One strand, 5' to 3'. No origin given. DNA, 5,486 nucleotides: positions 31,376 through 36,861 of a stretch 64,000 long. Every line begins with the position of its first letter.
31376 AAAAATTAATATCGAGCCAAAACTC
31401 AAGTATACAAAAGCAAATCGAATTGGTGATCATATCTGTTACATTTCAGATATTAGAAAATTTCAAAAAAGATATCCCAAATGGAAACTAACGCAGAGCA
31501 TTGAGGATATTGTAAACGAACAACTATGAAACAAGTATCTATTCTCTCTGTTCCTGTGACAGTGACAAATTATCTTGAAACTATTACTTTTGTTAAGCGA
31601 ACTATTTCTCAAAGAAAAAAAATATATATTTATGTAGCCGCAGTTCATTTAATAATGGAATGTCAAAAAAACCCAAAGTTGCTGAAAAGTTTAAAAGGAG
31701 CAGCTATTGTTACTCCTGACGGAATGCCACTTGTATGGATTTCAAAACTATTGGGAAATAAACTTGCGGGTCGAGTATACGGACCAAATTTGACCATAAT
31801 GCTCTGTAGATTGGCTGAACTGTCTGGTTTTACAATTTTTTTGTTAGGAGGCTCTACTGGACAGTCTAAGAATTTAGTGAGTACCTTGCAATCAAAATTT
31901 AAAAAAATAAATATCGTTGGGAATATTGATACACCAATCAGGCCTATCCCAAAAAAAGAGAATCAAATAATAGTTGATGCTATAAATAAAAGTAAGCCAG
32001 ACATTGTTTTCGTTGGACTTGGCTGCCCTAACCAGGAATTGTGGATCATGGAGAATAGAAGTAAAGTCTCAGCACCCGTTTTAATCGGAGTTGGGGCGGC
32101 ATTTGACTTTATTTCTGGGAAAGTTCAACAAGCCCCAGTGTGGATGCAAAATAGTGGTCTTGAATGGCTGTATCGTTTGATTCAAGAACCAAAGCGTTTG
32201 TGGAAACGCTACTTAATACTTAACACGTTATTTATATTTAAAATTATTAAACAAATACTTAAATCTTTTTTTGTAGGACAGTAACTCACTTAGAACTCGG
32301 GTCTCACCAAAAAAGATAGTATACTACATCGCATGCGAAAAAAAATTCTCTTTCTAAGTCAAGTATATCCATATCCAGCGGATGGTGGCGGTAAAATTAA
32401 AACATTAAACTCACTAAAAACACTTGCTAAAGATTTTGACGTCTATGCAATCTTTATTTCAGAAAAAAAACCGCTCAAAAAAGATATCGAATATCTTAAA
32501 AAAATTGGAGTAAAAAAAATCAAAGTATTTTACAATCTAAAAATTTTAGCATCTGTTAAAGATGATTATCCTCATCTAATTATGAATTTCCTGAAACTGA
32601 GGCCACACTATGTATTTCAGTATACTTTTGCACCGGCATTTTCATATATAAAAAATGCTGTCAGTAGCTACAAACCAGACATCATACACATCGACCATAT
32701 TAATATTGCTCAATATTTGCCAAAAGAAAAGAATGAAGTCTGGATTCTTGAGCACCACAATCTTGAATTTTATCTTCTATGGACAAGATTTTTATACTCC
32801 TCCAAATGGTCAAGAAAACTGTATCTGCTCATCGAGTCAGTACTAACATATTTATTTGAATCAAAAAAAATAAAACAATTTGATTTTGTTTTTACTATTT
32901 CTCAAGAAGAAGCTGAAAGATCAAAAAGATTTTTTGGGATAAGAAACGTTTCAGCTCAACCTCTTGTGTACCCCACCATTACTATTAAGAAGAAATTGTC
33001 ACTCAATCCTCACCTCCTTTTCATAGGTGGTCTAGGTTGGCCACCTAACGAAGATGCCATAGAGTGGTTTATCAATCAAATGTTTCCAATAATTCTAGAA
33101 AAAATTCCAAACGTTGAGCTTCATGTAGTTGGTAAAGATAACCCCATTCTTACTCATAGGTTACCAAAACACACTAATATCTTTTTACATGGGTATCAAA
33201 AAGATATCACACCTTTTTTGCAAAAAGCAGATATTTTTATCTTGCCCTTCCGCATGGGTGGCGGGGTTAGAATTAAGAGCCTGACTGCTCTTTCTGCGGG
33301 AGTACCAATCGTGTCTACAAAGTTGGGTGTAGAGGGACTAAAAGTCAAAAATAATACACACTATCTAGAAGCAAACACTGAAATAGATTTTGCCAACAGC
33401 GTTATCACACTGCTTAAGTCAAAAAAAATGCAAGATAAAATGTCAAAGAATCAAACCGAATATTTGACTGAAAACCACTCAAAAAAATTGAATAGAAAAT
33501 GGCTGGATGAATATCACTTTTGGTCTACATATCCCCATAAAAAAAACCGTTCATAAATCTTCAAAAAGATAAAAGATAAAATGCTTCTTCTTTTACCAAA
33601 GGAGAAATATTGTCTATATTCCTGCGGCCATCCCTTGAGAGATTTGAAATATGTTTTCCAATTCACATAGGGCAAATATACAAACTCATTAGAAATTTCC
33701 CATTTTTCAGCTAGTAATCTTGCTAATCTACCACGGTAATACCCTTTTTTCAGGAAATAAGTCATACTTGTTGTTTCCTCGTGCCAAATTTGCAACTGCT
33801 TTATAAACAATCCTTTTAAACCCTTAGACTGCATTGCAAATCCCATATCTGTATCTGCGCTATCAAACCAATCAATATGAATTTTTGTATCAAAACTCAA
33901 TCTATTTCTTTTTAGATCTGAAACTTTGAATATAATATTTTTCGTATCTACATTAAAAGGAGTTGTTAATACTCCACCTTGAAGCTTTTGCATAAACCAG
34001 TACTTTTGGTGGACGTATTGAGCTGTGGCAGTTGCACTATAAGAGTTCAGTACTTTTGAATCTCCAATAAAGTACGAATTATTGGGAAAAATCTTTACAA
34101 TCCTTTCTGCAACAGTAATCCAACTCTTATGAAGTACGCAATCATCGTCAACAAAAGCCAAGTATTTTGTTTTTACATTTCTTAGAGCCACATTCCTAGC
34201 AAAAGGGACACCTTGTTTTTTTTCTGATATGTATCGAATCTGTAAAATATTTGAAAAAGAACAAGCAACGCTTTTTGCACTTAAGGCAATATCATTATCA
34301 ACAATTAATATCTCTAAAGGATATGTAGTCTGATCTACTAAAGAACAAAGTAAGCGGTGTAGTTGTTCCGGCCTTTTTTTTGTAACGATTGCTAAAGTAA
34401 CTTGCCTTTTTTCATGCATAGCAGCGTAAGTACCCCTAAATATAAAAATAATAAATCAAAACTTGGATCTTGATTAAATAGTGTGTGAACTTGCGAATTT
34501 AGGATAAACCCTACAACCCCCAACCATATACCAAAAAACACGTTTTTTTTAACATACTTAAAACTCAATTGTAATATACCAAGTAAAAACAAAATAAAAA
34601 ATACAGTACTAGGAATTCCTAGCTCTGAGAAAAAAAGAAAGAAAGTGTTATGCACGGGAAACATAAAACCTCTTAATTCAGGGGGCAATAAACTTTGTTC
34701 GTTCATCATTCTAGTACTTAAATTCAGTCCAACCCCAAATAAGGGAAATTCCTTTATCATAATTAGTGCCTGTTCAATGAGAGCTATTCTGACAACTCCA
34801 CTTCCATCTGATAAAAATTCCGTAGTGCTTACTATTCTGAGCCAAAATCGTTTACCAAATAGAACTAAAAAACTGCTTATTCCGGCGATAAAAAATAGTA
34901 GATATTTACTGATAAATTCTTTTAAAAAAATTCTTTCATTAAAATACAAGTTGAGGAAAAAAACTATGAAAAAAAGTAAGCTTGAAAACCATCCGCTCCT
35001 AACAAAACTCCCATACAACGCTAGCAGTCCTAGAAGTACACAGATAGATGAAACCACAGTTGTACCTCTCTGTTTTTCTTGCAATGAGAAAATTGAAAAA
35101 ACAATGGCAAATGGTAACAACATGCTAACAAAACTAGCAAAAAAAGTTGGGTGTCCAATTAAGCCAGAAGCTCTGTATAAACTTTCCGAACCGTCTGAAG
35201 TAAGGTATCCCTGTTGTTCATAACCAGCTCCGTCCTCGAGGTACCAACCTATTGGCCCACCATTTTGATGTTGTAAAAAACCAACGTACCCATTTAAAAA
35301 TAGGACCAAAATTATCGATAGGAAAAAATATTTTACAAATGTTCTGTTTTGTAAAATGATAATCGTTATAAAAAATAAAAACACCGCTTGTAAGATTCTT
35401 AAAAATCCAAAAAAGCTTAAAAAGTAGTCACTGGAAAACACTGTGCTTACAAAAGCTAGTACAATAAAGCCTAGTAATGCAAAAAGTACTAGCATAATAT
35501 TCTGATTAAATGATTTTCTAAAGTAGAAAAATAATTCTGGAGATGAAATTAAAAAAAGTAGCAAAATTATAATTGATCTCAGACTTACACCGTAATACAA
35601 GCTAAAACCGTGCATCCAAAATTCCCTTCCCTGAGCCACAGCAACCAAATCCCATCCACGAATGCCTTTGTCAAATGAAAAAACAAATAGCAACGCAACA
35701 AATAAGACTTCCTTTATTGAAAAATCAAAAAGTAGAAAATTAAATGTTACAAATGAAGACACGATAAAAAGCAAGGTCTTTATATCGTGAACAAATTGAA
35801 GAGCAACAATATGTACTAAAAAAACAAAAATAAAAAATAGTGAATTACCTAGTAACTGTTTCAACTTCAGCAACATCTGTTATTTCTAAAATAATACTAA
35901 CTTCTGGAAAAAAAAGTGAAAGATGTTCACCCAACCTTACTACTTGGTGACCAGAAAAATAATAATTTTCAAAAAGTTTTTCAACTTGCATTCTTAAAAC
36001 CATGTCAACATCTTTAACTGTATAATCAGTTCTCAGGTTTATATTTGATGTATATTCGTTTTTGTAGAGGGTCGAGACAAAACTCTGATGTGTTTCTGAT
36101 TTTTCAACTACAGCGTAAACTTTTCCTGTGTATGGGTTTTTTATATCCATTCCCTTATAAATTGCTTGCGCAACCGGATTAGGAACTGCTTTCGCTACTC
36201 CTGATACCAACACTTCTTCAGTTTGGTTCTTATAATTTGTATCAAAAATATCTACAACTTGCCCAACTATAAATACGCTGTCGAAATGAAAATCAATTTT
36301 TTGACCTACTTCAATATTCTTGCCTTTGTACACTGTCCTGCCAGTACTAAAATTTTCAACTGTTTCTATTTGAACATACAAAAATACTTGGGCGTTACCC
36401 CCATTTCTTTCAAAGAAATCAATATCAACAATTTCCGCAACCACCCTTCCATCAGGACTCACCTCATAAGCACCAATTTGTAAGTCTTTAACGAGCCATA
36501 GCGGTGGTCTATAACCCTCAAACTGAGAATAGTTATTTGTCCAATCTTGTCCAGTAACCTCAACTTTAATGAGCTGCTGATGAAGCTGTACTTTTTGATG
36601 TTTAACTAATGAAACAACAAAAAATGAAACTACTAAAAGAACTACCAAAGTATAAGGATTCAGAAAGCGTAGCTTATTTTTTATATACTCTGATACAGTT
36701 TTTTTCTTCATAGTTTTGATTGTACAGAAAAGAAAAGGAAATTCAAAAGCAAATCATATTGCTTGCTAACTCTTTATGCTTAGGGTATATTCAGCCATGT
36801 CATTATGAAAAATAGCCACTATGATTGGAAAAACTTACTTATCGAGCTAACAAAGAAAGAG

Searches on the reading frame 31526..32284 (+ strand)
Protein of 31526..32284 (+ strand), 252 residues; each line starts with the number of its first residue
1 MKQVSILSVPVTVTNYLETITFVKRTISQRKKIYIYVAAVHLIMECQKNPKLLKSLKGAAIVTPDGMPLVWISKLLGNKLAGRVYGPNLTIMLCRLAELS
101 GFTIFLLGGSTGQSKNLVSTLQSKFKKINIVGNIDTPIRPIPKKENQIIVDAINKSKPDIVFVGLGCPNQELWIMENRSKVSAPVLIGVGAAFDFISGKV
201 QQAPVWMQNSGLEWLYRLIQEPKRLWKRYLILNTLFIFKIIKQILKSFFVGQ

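Call 17: search_protein_families(library=pfam, proteins=[window:31526-32284:+], max_evalue=0.01)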
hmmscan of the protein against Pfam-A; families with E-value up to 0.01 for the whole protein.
window:31526-32284:+ (252 aa): 1 family
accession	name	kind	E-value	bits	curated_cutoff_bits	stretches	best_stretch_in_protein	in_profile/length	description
PF03808.19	Glyco_tran_WecG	-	6.3e-62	208.7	27.4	1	59-229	1-168/168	Glycosyl transferase WecG/TagA/CpsF family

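Call 67: search_protein_families(library=ncbifam, proteins=[window:31526-32284:+], max_evalue=0.001)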
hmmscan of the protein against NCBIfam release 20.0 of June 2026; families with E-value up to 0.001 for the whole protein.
window:31526-32284:+ (252 aa): 4 families
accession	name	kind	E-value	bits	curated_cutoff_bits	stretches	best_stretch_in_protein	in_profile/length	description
TIGR00696.1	wecG_tagA_cpsF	superfamily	3.3e-52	176.8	69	1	56-233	3-177/178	WecB/TagA/CpsF family glycosyltransferase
NF041872.1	EPS_EpsA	equivalog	5.6e-47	160.3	500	1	12-240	26-254/265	exopolysaccharide biosynthesis glycosyltransferase EpsA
NF041710.1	UDPacetylman_taseTarA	equivalog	3.4e-33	115.2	350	1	2-245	7-245/247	N-acetylglucosaminyldiphosphoundecaprenol N-acetyl-beta-D-mannosaminyltransferase TarA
NF002980.1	PRK03692.1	equivalog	2.6e-28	99.1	323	1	13-236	14-232/240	lipopolysaccharide N-acetylmannosaminouronosyltransferase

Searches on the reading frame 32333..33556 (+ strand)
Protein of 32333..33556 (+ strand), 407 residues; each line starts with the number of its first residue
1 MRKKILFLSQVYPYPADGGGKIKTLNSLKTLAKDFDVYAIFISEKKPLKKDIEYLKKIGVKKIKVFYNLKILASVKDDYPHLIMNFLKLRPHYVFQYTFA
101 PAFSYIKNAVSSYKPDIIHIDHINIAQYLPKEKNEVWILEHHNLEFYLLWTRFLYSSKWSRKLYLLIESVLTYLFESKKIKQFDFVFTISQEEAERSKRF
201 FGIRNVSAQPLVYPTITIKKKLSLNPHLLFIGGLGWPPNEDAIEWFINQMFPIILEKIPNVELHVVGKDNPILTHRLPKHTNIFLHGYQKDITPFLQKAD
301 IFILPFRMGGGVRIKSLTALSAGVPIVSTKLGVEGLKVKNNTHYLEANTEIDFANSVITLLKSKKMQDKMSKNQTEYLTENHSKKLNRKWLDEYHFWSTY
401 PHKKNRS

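Call 17: search_protein_families(library=pfam, proteins=[window:32333-33556:+], max_evalue=0.01)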
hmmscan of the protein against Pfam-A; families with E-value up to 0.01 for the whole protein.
window:32333-33556:+ (407 aa): 3 families
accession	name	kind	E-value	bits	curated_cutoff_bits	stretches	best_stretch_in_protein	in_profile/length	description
PF13692.12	Glyco_trans_1_4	-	1.6e-23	84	27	1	226-362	2-141/142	Glycosyl transferases group 1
PF00534.26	Glycos_transf_1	-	1.9e-11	44.2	26.4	1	250-375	36-170/172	Glycosyl transferases group 1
PF13439.12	Glyco_transf_4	-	0.0014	19.1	28.5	1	97-205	55-156/170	Glycosyltransferase Family 4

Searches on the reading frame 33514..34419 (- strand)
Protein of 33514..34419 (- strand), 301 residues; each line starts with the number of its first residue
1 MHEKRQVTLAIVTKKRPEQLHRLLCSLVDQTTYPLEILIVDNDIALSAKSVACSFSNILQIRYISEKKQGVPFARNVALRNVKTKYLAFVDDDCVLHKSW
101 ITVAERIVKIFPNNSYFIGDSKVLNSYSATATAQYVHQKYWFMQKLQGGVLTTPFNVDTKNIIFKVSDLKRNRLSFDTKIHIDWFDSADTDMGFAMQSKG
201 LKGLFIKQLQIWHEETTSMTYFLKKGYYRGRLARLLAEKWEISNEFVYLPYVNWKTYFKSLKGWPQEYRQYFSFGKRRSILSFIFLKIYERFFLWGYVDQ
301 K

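Call 17: search_protein_families(library=pfam, proteins=[window:33514-34419:-], max_evalue=0.01)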
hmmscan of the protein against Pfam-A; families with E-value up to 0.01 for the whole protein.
window:33514-34419:- (301 aa): 3 families
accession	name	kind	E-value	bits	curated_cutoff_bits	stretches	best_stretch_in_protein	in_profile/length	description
PF00535.33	Glycos_transf_2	-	1.8e-14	54.5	23.3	1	9-102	2-97/168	Glycosyl transferase family 2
PF13641.12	Glyco_tranf_2_3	-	1e-07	32.7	27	1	6-224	2-222/230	Glycosyltransferase like family 2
PF13632.12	Glyco_trans_2_3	-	0.0097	16.2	27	0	127-230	44-142/198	Glycosyl transferase family group 2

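Call 67: search_protein_families(library=ncbifam, proteins=[window:33514-34419:-], max_evalue=0.001)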
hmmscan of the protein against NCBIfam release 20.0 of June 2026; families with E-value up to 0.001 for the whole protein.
window:33514-34419:- (301 aa): 10 families
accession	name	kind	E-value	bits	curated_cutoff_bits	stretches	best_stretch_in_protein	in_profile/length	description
NF038302.1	EPS_HpsE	equivalog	3.7e-16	59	300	1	7-118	3-121/307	hormogonium polysaccharide biosynthesis glycosyltransferase HpsE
TIGR03965.1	mycofact_glyco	equivalog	3e-13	49.5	280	1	3-102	72-173/467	mycofactocin biosynthesis glycosyltransferase MftF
NF041875.1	EPS_EpsD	equivalog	1.6e-11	44.2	370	1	10-244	4-238/325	exopolysaccharide biosynthesis glycosyltransferase EpsD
NF007482.0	PRK10073.1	equivalog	1.2e-09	37.6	423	1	7-98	8-100/334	glycosyltransferase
TIGR04440.1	glyco_TIGR04440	domain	1.1e-08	35.1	70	1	6-108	1-106/215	TIGR00180 family glycosyltransferase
NF050050.1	ProtGlycPglI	equivalog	4.3e-07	29.6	500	1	7-151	4-157/306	GalNAc(5)-diNAcBac-PP-undecaprenol beta-1,3-glucosyltransferase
NF038299.1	EPS_HpsN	equivalog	4.6e-07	29.1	425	1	7-106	3-104/317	hormogonium polysaccharide biosynthesis glycosyltransferase HpsN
NF041394.1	GtaseAglG_Halo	equivalog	2.4e-06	27.1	440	1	9-144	7-140/304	glucosyl-dolichyl phosphate glucuronosyltransferase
TIGR04009.1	wcaE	equivalog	1e-05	24.9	369.2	1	20-189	19-177/248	colanic acid biosynthesis glycosyltransferase WcaE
NF047683.1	TeichurnBiosyTuaG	equivalog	3e-05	23.8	400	1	18-97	19-100/252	teichuronic acid biosynthesis protein TuaG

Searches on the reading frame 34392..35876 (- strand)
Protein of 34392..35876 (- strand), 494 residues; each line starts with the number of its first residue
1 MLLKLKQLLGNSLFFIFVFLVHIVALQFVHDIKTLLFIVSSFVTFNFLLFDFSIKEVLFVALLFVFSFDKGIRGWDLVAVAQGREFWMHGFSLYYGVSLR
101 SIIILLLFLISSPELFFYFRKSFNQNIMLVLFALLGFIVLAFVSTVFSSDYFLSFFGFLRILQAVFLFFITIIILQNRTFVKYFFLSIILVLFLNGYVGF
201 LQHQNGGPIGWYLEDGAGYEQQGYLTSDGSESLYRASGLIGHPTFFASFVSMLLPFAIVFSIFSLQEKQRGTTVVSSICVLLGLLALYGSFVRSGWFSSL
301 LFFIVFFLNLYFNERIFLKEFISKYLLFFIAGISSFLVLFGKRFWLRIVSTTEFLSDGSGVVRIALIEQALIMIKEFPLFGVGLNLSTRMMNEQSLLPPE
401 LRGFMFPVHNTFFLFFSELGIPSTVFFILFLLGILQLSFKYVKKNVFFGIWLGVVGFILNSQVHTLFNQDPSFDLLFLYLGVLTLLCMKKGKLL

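Call 3: search_protein_families(library=pfam, proteins=[window:34392-35876:-], max_evalue=0.1)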
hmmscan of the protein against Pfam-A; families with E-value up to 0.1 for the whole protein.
window:34392-35876:- (494 aa): 1 family
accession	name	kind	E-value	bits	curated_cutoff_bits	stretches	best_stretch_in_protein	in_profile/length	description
PF04932.20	Wzy_C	-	4.9e-15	56.1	31.7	1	279-428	2-149/149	O-Antigen ligase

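Call 4: search_protein_families(library=ncbifam, proteins=[window:34392-35876:-], max_evalue=0.1)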
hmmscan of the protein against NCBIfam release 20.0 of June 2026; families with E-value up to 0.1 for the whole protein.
window:34392-35876:- (494 aa): 1 family
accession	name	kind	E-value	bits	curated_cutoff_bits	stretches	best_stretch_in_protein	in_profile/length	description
TIGR00947.1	2A73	equivalog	6.3e-09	35.3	366.4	1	100-383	38-312/425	IctB family putative bicarbonate transporter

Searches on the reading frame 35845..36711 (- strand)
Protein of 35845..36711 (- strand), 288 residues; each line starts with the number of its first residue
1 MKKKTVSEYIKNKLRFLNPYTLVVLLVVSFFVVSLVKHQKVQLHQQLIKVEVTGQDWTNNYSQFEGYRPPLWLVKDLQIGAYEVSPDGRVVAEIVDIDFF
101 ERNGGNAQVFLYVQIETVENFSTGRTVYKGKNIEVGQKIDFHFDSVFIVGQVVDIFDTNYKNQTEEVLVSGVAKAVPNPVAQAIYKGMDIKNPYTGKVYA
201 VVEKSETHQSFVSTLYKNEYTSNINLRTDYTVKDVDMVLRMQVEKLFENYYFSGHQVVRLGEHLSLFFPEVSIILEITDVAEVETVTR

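Call 18: search_protein_families(library=pfam, proteins=[window:35845-36711:-], max_evalue=0.01)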
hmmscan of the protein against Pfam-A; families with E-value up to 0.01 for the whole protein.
window:35845-36711:- (288 aa): 0 families

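Call 43: search_protein_families(library=pfam, proteins=[window:35845-36711:-], max_evalue=0.1)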
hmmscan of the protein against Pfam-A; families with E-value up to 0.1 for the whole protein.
window:35845-36711:- (288 aa): 1 family
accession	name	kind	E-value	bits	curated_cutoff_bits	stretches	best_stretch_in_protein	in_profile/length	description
PF09870.14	DUF2097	-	0.045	14.5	25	0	128-170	13-55/84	Uncharacterized protein conserved in archaea (DUF2097)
